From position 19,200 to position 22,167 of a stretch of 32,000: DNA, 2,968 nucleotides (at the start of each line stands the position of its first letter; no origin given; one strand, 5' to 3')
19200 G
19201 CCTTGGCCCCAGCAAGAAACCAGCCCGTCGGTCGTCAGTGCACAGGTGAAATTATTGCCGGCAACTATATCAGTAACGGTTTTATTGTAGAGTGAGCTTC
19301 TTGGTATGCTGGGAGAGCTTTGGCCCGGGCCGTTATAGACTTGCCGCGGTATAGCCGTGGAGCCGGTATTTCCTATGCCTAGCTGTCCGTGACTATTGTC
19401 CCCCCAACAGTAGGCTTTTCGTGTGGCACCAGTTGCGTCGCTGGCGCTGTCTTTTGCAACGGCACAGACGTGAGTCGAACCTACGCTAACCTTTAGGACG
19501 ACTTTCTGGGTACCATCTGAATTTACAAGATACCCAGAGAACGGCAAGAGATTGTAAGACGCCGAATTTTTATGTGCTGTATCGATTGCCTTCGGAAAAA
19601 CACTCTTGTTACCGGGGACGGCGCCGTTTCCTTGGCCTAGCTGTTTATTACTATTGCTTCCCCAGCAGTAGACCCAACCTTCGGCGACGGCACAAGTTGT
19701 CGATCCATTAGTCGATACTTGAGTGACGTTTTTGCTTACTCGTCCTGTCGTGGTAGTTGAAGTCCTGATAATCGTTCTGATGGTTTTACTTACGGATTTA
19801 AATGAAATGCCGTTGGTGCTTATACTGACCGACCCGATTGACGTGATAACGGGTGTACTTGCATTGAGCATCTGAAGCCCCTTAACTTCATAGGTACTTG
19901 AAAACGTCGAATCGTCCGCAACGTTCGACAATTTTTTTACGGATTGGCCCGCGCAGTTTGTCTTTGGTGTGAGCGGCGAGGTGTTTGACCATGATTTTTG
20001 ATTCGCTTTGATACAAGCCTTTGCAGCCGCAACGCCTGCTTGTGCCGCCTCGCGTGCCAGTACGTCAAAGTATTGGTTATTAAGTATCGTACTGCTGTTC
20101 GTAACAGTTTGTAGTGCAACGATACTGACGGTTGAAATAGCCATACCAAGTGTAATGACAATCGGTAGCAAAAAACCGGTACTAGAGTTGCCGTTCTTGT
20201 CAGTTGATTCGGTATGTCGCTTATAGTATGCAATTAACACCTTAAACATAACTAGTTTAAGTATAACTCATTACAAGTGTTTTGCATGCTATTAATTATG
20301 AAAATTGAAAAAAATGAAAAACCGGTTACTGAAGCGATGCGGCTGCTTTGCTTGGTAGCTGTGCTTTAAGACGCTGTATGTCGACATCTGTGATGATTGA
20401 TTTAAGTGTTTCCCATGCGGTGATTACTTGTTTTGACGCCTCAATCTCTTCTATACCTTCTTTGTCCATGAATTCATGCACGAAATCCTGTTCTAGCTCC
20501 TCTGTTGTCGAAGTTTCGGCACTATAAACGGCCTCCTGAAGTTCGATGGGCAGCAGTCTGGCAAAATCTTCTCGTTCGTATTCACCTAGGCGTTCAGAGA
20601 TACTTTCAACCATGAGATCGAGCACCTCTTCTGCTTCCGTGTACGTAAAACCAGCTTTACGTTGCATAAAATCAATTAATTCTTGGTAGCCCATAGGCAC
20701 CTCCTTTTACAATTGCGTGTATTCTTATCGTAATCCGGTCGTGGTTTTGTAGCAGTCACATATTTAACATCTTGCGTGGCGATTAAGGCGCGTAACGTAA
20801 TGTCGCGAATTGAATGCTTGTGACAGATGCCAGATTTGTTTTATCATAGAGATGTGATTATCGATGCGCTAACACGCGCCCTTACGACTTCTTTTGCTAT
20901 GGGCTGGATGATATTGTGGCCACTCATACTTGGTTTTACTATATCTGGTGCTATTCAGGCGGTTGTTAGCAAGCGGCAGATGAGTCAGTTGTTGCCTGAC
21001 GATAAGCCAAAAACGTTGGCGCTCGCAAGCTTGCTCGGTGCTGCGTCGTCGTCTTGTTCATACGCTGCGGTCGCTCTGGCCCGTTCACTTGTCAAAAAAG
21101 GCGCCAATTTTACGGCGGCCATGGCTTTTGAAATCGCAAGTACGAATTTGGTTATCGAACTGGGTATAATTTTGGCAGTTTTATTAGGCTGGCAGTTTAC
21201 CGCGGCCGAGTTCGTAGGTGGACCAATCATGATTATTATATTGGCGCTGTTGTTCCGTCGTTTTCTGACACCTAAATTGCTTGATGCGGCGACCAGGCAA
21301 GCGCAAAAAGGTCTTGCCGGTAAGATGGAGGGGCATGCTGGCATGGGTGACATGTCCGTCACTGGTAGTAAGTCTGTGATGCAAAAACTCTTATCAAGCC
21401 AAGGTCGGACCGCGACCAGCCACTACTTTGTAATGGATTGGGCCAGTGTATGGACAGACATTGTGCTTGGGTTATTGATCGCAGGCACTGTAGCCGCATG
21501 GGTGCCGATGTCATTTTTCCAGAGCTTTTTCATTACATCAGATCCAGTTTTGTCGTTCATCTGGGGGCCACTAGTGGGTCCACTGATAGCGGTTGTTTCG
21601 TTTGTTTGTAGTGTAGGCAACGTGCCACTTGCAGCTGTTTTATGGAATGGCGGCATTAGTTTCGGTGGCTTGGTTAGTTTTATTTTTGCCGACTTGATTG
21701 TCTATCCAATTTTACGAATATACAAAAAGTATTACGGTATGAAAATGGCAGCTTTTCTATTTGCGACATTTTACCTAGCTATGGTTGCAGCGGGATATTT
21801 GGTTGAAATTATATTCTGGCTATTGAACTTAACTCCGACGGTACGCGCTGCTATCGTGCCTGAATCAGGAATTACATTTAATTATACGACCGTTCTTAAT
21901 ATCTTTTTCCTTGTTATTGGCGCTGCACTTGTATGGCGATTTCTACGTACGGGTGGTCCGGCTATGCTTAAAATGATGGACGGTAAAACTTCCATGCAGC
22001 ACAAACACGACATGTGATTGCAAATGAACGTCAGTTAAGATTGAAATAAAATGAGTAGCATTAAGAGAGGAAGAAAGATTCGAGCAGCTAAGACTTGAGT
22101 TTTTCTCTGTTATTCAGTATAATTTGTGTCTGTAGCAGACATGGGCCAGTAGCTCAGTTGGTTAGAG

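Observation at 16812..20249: Minor-pilin module 1: a PilX-like pseudopilin carrying a seven-repeat RCC1-type domain, a candidate pilus-tip adhesin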

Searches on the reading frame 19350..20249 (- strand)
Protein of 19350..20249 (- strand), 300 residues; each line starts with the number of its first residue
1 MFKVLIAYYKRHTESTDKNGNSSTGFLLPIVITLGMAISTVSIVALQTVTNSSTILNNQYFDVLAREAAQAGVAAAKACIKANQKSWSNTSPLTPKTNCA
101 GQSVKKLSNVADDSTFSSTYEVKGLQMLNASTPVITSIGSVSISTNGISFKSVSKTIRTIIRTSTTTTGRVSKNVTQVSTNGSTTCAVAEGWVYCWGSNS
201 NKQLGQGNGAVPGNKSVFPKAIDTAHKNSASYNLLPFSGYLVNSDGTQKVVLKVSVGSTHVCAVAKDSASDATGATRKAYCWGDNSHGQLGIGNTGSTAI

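Call 56: find_homologous_proteins(query=window:19350-20249:-, max_evalue=1e-8)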
Query window:19350-20249:- (300 aa): 199 proteins with E <= 1e-8 among 2561 candidates; the best 120 are listed.
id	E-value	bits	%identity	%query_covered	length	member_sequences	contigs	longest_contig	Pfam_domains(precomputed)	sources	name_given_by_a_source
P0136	3.3e-50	189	42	86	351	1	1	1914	PF00415.25,PF13540.13,PF25390.2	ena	-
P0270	3.1e-25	107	38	42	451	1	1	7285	PF00415.25,PF13540.13,PF25384.2,PF25390.2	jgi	-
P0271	2.1e-23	101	32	37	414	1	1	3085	PF00415.25,PF13540.13,PF25384.2,PF25390.2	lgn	-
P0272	3.7e-21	94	39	40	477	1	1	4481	PF00415.25,PF13540.13,PF25390.2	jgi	jgi:hypothetical protein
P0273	5.0e-21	93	27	53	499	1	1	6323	PF00415.25,PF13540.13,PF25384.2,PF25390.2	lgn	-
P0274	1.0e-20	92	38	37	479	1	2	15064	PF00415.25,PF13540.13,PF25384.2,PF25390.2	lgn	-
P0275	1.8e-20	91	28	51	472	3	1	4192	PF00415.25,PF13540.13,PF05345.19,PF25384.2,PF25390.2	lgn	-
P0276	1.8e-19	88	36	41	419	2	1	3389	PF00415.25,PF13540.13,PF25384.2,PF25390.2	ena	-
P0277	2.8e-19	88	33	40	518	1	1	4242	PF07963.18,PF00415.25,PF13540.13,PF25384.2,PF25390.2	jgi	jgi:prepilin-type N-terminal cleavage/methylation domain-containing protein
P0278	4.1e-19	87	30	39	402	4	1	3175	PF00415.25,PF13540.13,PF25384.2,PF25390.2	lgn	-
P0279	6.7e-19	86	37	39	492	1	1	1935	PF00415.25,PF13540.13,PF25384.2,PF25390.2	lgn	-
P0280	2.2e-18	85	33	39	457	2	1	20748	PF26182.1,PF00415.25,PF13540.13,PF02368.25,PF25384.2,PF26918.1,PF25390.2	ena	-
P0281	2.4e-18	84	32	44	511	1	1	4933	PF00415.25,PF13540.13,PF25384.2,PF25390.2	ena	-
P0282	3.7e-18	84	31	42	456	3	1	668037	PF00415.25,PF13540.13,PF05345.19,PF25390.2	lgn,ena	-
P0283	6.6e-18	83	35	40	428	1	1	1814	PF00415.25,PF13540.13,PF25384.2,PF25390.2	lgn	-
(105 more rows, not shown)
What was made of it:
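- Tried and rejected: The search with residues 1-300 returned mostly generic RCC1 proteins of about 280-525 aa, apparently because of a length filter (call 56).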

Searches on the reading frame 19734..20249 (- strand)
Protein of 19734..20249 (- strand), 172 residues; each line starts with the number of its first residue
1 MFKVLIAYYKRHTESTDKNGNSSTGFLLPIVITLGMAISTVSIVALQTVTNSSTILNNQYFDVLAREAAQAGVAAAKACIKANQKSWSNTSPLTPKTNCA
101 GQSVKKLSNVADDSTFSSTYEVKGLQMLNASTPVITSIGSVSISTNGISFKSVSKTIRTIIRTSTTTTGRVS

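Call 33: find_homologous_proteins(query=A2, max_evalue=0.001)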
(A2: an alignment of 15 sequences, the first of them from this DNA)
Query A2 (15 sequences) (172 aa, profile of the alignment): 3 proteins with E <= 0.001 among 4988 candidates.
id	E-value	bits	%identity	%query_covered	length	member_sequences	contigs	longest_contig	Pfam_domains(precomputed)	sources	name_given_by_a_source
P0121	1.3e-51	193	46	81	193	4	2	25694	-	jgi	jgi:hypothetical protein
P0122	1.1e-44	170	36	86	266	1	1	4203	-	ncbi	-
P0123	2.1e-25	107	58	42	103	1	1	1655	-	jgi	-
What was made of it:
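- Tried and rejected: The search with the stalk profile returned only 3 hits (call 33).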

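Call 37: search_solved_structures(query=A2, max_evalue=10, show_alignments=2)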
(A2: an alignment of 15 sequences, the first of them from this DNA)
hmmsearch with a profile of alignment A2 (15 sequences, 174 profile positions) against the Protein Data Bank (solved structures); distinct sequences matched with E-value up to 10: 1.
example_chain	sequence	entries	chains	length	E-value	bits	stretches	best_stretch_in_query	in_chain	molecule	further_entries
2fb5_A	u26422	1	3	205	0.94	12.3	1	95-170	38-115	hypothetical Membrane Spanning Protein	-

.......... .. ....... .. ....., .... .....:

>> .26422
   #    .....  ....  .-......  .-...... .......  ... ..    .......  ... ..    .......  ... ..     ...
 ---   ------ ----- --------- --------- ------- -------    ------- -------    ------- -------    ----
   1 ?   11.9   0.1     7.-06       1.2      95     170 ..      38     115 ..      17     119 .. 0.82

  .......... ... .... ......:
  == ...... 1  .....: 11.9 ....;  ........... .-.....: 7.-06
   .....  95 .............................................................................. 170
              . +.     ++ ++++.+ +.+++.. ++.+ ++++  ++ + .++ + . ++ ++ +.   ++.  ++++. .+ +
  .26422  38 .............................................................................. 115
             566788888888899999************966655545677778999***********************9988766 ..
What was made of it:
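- On PilX / GspK minor pilins: The PDB profile search gave nothing (call 37).
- Its profile finds no pilin in PDB sequences (call 37).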

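Call 38: search_protein_families(library=pfam, alignment_id=A2, max_evalue=10)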
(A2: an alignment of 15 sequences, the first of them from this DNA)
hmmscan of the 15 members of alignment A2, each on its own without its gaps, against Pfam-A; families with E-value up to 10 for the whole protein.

A. member 1, seq(172 aa): 2 families
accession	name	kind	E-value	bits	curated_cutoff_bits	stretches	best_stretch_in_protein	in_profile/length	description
PF13670.12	PepSY_2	-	0.023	15.1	24.3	1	68-125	9-61/83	Peptidase propeptide and YPEB domain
PF06629.18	MipA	-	0.12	12.9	24.2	1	20-114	107-202/221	MltA-interacting protein MipA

B. families by the number of members that match (of 15 scanned): 7 families
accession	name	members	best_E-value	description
PF14873.11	BNR_assoc_N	1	0.014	N-terminal domain of BNR-repeat neuraminidase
PF13670.12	PepSY_2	1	0.023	Peptidase propeptide and YPEB domain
PF14827.12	dCache_3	1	0.1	Double sensory domain of two-component sensor kinase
PF06629.18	MipA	1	0.12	MltA-interacting protein MipA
PF07256.17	DUF1435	1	0.16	Protein of unknown function (DUF1435)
PF02249.22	MCR_alpha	1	3.3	Methyl-coenzyme M reductase alpha subunit, C-terminal domain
PF13400.11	Tad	1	7.1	Putative Flp pilus-assembly TadE/G-like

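Call 44: predict_structure(alignment_id=A2)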
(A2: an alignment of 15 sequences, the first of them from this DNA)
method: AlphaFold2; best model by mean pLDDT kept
length: 172 residues; sequences in the alignment: 15
mean_pLDDT: 69.7   pTM: 0.56
mean pLDDT of the five models: 69.7, 66.6, 65.0, 64.0, 62.1
residues with pLDDT >= 90: 0; 70-90: 94; 50-70: 62; < 50: 16
segments of 3 or more residues with pLDDT < 50: 17-23, 166-172
pLDDT, mean of each block of 10 residues (from residue 1): 61 50 51 56 53 65 82 83 81 83 73 79 82 84 73 83 53 35
secondary structure, 60 per line:
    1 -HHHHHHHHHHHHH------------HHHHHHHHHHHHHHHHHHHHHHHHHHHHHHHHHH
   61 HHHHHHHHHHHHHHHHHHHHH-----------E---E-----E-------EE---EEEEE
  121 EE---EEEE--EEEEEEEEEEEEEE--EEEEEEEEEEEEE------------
elements in order: H2-14 H27-81 E116-122 E126-129 E132-145 E148-160

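Call 48: fold_search(model_id=the predicted structure, library=pdb)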
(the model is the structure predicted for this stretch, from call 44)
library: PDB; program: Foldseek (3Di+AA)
matches with E <= 10: 484; with E <= 0.001: 0
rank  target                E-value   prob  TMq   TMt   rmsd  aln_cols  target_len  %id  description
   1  8bjm_B                3.7e-01  0.14  0.20  0.19  14.6       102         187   10  Human full length RAD52 undecamer. (released 2023-11-15)
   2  6yff_AA               4.2e-01  0.51  0.21  0.28   5.2        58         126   10  Virus-like particle of Beihai levi-like virus 21 (released 2020-09-02)
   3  7o41_D                4.2e-01  0.12  0.20  0.19  18.2       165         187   14  Hexameric composite model of the Inner Membrane Complex (IMC) with the Arches from the fully-assembled R388 type IV se (released 2022-06-22)
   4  1fr5_A                4.5e-01  0.75  0.25  0.32   4.4        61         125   11  PHAGE FR CAPSIDS WITH A FOUR RESIDUE DELETION IN THE COAT PROTEIN FG LOOP (released 1999-01-13)
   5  3aaa_A                4.5e-01  0.30  0.19  0.13   5.3        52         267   10  Crystal Structure of Actin capping protein in complex with V-1 (released 2010-08-04)
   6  7o41_F                5.3e-01  0.12  0.20  0.20  22.3       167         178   14  Hexameric composite model of the Inner Membrane Complex (IMC) with the Arches from the fully-assembled R388 type IV se (released 2022-06-22)
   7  3bf2                  5.6e-01  0.47  0.19  0.26   5.4        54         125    7  Crystal structure of the A1KSW9_NEIMF protein from Neisseria meningitidis. Northeast Structural Genomics Consortium targ (released 2007-12-04)
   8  7dsa_A                6.7e-01  0.25  0.19  0.13   5.2        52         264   10  Crystal structure of actin capping protein in complex with V-1 (space group P62) (released 2021-03-03)
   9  3aa1_A                6.7e-01  0.18  0.17  0.12   5.2        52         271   13  Crystal structure of Actin capping protein in complex with the Cp-binding motif derived from CKIP-1 (released 2010-08-04)
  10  8rjw_G                7.1e-01  0.41  0.21  0.25   3.5        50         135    8  Human RAD52 open ring - ssDNA complex (released 2024-04-24)
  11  8bjm_A                7.1e-01  0.11  0.19  0.18  15.0       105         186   10  Human full length RAD52 undecamer. (released 2023-11-15)
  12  5m3l_O                7.5e-01  0.10  0.21  0.17  20.3       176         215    8  Single-particle cryo-EM using alignment by classification (ABC): the structure of Lumbricus terrestris hemoglobin (released 2017-09-13)
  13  4kwy_A                7.9e-01  0.25  0.21  0.26   5.0        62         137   10  Crystal structure of a putative lipoprotein (CC_3750) from Caulobacter crescentus CB15 at 2.40 A resolution (released 2013-06-19)
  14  7o41_E                7.9e-01  0.10  0.20  0.19  23.6       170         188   15  Hexameric composite model of the Inner Membrane Complex (IMC) with the Arches from the fully-assembled R388 type IV se (released 2022-06-22)
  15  7a0h_B                8.4e-01  0.09  0.16  0.12   5.5        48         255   14  Structure of homodimeric actin capping protein alpha subunit from Plasmodium berghei (released 2021-08-18)
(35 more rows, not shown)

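Call 51: search_protein_representatives(alignment_id=A2)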
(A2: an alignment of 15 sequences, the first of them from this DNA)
Query: 15 sequences, 174 profile positions. Proteins with E-value up to 0.001 (for the whole library): 825; up to 1e-10: 650; up to 1e-30: 40. The best 150 are listed.
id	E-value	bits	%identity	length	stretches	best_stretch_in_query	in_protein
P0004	8.8e-62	224.1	-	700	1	1-174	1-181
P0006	1.8e-60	219.9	-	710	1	8-169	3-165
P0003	8.2e-59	214.5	-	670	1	1-174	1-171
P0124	7.2e-56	204.9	-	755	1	1-170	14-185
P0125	2.1e-55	203.3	-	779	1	9-174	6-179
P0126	2.6e-55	203.1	-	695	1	17-174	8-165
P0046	8.7e-53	194.8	-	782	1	16-173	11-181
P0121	4.0e-52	192.7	-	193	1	4-167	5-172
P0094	2.1e-48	180.6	-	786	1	9-174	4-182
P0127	8.8e-48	178.5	-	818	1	12-174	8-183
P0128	1.2e-46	174.9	-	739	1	13-169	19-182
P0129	2.2e-46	174.0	-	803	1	20-172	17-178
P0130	4.6e-46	172.9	-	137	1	19-141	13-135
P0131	3.8e-45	170.0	-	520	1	12-169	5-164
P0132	7.2e-45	169.1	-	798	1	12-169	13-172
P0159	1.9e-28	115.5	-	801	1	11-170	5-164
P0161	3.4e-28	114.8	-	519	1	12-167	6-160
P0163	2.1e-27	112.2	-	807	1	18-165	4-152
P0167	6.0e-27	110.7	-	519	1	18-157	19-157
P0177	4.2e-25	104.7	-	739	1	21-151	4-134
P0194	5.2e-23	97.9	-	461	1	20-170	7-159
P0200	1.5e-22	96.4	-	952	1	20-158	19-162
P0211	4.1e-22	95.0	-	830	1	18-146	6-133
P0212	4.6e-22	94.8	-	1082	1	15-159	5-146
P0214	5.2e-22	94.6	-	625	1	21-167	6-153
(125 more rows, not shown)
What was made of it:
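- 19746..20174 (-): Pilin-like stalk module, residues 26-168: a 54-residue alpha1 helix lacking Glu5, then a small antiparallel beta-sheet. In every one of the best 150 hits listed, the match starts within the first 30 residues of the protein (call 51).
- In each of the best 150 hits the match starts within the first 30 residues (call 51).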

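Call 53: search_protein_families(library=pfam, proteins=[P0159, P0163, P0161, P0200, P0212, P0177, P0194, P0214, P0211, P0167], max_evalue=0.001)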
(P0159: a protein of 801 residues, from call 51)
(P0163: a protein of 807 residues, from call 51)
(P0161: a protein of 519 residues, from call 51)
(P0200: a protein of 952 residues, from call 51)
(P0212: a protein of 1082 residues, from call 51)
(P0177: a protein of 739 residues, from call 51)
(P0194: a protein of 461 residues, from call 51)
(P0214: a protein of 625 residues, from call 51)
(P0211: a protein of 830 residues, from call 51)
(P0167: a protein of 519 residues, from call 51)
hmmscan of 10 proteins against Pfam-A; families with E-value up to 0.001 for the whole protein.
P0159 (801 aa): 5 families
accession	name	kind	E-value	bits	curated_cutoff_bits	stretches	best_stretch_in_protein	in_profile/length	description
PF25390.1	WD40_RLD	-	1.3e-34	120.6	150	3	181-312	210-333/363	RCC1-like domain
PF00415.24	RCC1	-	1.3e-14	54.9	21.7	1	388-436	2-41/50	Regulator of chromosome condensation (RCC1) repeat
PF13540.12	RCC1_2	-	2.2e-09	37.3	22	0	381-400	11-30/30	Regulator of chromosome condensation (RCC1) repeat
PF14200.12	RicinB_lectin_2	-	4.5e-05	24.5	25.6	1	505-555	5-54/89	Ricin-type beta-trefoil lectin domain-like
PF00652.28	Ricin_B_lectin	-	7.3e-05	23.4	29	1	467-554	4-83/126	Ricin-type beta-trefoil lectin domain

P0163 (807 aa): 4 families
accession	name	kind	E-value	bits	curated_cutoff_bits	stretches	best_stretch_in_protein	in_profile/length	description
PF25390.1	WD40_RLD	-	2.5e-48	165.7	150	2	307-465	29-183/363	RCC1-like domain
PF00415.24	RCC1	-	9.3e-28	97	21.7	2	391-433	1-39/50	Regulator of chromosome condensation (RCC1) repeat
PF13540.12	RCC1_2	-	1.6e-22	79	22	1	753-780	3-30/30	Regulator of chromosome condensation (RCC1) repeat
PF00652.28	Ricin_B_lectin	-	1.1e-08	35.7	29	1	467-552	4-84/126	Ricin-type beta-trefoil lectin domain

P0161 (519 aa): 6 families
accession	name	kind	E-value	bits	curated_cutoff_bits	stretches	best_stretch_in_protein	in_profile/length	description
PF10282.15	Lactonase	-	3.9e-21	76.1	21.7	2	257-376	190-320/344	Lactonase, 7-bladed beta-propeller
PF21783.3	YNCE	-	4.3e-13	49.7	27.1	1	360-436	255-331/339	YNCE-like beta-propeller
PF25174.1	Beta-prop_THOC3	-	5e-11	42.5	305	1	306-479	90-261/272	THOC3 beta-propeller domain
PF02239.22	Cytochrom_D1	-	6.6e-08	31.9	25.5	0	188-289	9-108/368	Cytochrome D1 heme domain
PF05694.17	SBP56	-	9.8e-05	21.7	34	0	256-276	364-384/453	56kDa selenium binding protein (SBP56)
PF01436.27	NHL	-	0.00048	20.5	20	0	259-284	3-27/28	NHL repeat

P0200 (952 aa): 3 families
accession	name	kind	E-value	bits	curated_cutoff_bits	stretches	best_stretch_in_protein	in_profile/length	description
PF01833.30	TIG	-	8.7e-52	173.5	20.9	6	178-256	1-84/84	IPT/TIG domain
PF20144.5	TIG_SUH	-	8.1e-22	77.7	24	0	178-231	2-55/94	TIG domain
PF21722.4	Gly_rich_2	-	1.5e-20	74.6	24.3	1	775-951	3-226/226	Glycine-rich domain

P0212 (1082 aa): 5 families
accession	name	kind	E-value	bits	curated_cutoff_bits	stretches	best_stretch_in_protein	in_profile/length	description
PF25390.1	WD40_RLD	-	3.4e-116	389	150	4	157-419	31-288/363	RCC1-like domain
PF00415.24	RCC1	-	5.3e-83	273.9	21.7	5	450-487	3-40/50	Regulator of chromosome condensation (RCC1) repeat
PF13540.12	RCC1_2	-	1.3e-34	117.6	22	1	324-352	2-30/30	Regulator of chromosome condensation (RCC1) repeat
PF20082.4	DUF6476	-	7.4e-13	48.7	24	0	308-344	40-76/91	Family of unknown function (DUF6476)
PF25384.1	Alsin_RLD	-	0.0001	22.2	100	0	513-625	242-354/405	Alsin RCC1-like domain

P0177 (739 aa): 3 families
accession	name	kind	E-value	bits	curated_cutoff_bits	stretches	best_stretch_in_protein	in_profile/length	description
PF25390.1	WD40_RLD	-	3.8e-38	132.2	150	3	423-593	158-307/363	RCC1-like domain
PF13540.12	RCC1_2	-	1.1e-23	82.8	22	0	604-626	8-30/30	Regulator of chromosome condensation (RCC1) repeat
PF00415.24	RCC1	-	4.7e-23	81.9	21.7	2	549-593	1-44/50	Regulator of chromosome condensation (RCC1) repeat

P0194 (461 aa): 3 families
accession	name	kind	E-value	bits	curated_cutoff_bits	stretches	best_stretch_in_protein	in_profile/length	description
PF25390.1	WD40_RLD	-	4.2e-23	82.7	150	2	171-428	102-338/363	RCC1-like domain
PF13540.12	RCC1_2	-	1.8e-09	37.6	22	1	237-257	10-30/30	Regulator of chromosome condensation (RCC1) repeat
PF00415.24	RCC1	-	3.8e-07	31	21.7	0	246-295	3-48/50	Regulator of chromosome condensation (RCC1) repeat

P0214 (625 aa): 4 families
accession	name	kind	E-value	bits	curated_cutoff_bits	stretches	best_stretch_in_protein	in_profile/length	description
PF25390.1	WD40_RLD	-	1.1e-59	203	150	3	352-613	47-292/363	RCC1-like domain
PF00415.24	RCC1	-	3.3e-43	146.5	21.7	5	355-384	2-31/50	Regulator of chromosome condensation (RCC1) repeat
PF13540.12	RCC1_2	-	4.6e-21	74.4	22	1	409-427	12-30/30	Regulator of chromosome condensation (RCC1) repeat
PF25384.1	Alsin_RLD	-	7.7e-05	22.6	100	0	337-371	276-310/405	Alsin RCC1-like domain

P0211 (830 aa): 4 families
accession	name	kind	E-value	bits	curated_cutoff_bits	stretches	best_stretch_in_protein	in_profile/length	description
PF25390.1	WD40_RLD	-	9.5e-42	144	150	2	179-410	154-347/363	RCC1-like domain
PF00415.24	RCC1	-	4e-29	101.4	21.7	3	715-746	1-32/50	Regulator of chromosome condensation (RCC1) repeat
PF13540.12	RCC1_2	-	9.2e-22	76.7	22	2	773-801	2-30/30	Regulator of chromosome condensation (RCC1) repeat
PF00652.28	Ricin_B_lectin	-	2.8e-06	28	29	1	550-617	22-87/126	Ricin-type beta-trefoil lectin domain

P0167 (519 aa): 8 families
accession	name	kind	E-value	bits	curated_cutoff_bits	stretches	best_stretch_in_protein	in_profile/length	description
PF10282.15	Lactonase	-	3.7e-20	72.9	21.7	3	440-506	248-319/344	Lactonase, 7-bladed beta-propeller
PF21783.3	YNCE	-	1.6e-16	61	27.1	2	404-474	38-108/339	YNCE-like beta-propeller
PF25174.1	Beta-prop_THOC3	-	7.2e-13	48.6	305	2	399-507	52-158/272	THOC3 beta-propeller domain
PF24684.1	Vgb_lyase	-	2.6e-08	33.4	50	1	347-496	134-282/290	Virginiamycin B lyase family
PF08450.18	SGL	-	3.6e-07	30.5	26.3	0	300-382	73-164/246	SMP-30/Gluconolactonase/LRE-like region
PF02239.22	Cytochrom_D1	-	1.3e-05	24.3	25.5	0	410-506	9-105/368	Cytochrome D1 heme domain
PF01436.27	NHL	-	0.00017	21.9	20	0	221-241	3-21/28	NHL repeat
PF05694.17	SBP56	-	0.00027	20.3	34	0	391-413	363-385/453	56kDa selenium binding protein (SBP56)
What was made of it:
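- Some family members carry ricin-B lectin inserts, which suggests glycan binding (call 53).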

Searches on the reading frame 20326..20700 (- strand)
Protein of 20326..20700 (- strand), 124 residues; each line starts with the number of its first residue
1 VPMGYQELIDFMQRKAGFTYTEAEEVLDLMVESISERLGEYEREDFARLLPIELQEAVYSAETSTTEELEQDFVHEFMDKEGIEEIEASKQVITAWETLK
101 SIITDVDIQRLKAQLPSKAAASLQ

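Call 4: search_protein_families(library=pfam, proteins=[window:20326-20700:-], max_evalue=0.1)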
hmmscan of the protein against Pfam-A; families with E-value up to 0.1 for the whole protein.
window:20326-20700:- (124 aa): 5 families
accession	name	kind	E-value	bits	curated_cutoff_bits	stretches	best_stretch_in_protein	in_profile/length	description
PF10025.14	DUF2267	-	3.8e-13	50.2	29.8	1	5-120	1-120/122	Uncharacterized conserved protein (DUF2267)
PF00216.26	Bac_DNA_binding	-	0.0013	19.3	22.4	1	5-42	3-40/90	Bacterial DNA-binding protein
PF18175.6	HU-CCDC81_bac_2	-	0.021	15.1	35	0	8-46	3-41/70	CCDC81-like prokaryotic HU domain 2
PF22733.1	NNH1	-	0.023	15.3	27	1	6-67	31-90/177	NACHT N-terminal Helical domain 1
PF21660.3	MCP_C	-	0.073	13.4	27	0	61-110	101-150/163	Filamentous archaeal viruses coat protein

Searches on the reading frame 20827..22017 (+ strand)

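Call 62: search_protein_families(library=pfam, proteins=[window:20827-22017:+], max_evalue=0.001)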
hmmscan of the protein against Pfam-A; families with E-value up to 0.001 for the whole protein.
window:20827-22017:+ (396 aa): 1 family
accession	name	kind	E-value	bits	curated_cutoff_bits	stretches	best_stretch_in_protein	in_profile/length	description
PF03773.19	ArsP_1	-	1.1e-71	241.9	32.3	1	16-327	3-293/294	Predicted permease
